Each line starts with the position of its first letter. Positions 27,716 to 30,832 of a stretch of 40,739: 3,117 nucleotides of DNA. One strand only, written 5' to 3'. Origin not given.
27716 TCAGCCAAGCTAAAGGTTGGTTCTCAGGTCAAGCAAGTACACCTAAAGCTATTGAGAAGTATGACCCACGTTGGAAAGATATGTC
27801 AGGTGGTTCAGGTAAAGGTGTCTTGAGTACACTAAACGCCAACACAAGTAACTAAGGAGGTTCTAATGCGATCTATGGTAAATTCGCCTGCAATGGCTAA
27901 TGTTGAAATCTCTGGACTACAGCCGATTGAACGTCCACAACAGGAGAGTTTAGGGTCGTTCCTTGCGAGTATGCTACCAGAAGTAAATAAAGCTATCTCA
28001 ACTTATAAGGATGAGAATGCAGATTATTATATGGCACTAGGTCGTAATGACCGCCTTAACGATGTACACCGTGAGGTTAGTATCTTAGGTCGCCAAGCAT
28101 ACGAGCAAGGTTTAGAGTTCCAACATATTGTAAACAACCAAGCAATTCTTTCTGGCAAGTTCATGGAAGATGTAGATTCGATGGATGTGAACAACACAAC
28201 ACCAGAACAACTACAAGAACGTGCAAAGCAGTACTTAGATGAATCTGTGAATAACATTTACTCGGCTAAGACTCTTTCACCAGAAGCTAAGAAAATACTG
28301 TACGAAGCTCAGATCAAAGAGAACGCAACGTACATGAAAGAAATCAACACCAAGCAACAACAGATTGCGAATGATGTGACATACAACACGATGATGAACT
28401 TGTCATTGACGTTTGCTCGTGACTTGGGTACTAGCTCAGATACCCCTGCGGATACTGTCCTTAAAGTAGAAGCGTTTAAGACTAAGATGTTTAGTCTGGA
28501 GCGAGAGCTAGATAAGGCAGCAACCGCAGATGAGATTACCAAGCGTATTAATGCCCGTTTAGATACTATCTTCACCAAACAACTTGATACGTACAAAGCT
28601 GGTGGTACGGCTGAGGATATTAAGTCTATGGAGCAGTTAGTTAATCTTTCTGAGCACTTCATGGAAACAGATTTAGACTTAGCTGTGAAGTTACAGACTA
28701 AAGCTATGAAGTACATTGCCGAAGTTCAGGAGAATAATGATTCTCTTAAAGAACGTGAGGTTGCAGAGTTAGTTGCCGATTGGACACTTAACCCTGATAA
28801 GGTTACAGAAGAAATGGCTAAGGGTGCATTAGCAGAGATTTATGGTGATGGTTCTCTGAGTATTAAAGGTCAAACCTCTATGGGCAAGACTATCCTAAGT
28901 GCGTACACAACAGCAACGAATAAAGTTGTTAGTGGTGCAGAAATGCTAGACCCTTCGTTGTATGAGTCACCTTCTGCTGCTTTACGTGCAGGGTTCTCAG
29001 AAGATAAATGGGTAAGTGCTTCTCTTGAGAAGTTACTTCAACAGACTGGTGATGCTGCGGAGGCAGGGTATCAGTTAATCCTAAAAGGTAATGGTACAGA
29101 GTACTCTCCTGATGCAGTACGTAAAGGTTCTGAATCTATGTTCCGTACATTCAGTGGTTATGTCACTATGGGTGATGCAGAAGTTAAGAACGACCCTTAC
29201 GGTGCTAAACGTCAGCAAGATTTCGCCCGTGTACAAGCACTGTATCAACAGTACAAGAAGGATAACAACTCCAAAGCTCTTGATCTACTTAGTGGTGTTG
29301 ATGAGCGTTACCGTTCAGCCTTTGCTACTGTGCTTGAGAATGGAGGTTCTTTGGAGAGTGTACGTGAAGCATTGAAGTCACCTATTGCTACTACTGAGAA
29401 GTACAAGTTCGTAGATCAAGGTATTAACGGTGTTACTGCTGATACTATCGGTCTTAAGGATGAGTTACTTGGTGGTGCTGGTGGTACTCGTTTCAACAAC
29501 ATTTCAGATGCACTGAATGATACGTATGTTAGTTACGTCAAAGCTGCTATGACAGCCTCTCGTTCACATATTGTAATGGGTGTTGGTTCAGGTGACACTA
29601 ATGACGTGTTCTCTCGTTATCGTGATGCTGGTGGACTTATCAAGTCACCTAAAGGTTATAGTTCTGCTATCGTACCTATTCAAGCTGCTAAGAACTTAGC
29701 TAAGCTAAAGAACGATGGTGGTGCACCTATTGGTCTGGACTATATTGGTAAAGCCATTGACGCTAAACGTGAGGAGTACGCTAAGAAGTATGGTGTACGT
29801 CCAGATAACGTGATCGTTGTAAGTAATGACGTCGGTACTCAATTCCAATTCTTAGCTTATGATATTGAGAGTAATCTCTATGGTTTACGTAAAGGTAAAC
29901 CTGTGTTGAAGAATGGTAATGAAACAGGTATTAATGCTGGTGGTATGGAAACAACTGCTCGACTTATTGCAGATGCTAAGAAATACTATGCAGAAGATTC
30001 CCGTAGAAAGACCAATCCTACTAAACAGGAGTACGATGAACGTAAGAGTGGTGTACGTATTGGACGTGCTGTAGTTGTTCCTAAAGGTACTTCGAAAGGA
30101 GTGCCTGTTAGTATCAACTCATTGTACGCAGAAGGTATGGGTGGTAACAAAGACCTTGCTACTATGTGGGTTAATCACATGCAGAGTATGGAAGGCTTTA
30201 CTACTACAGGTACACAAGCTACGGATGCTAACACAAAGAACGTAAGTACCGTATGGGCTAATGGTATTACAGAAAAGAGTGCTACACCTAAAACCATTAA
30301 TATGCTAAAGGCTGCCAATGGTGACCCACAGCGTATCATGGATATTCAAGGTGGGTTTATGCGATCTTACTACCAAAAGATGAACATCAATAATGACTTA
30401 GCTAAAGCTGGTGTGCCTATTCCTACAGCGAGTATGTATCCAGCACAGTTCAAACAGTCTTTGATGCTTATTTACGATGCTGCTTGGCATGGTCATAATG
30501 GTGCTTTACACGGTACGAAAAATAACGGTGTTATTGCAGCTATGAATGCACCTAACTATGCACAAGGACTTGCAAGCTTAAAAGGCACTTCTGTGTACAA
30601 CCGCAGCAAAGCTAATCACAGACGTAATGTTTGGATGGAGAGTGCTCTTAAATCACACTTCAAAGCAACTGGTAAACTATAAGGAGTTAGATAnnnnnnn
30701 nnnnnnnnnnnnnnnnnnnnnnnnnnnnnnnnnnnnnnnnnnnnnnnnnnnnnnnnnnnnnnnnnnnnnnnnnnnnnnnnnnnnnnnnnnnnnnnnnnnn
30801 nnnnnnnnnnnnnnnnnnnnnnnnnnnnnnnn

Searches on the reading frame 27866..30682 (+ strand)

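Call 12: search_protein_families(library=phrogs, proteins=[window:27866-30682:+])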
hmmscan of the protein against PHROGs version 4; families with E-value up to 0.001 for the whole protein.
window:27866-30682:+ (938 aa): 1 family
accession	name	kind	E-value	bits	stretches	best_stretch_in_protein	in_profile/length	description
phrog_2083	-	head and packaging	6.2e-168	562.1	1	4-937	22-907/908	internal virion lysozyme motif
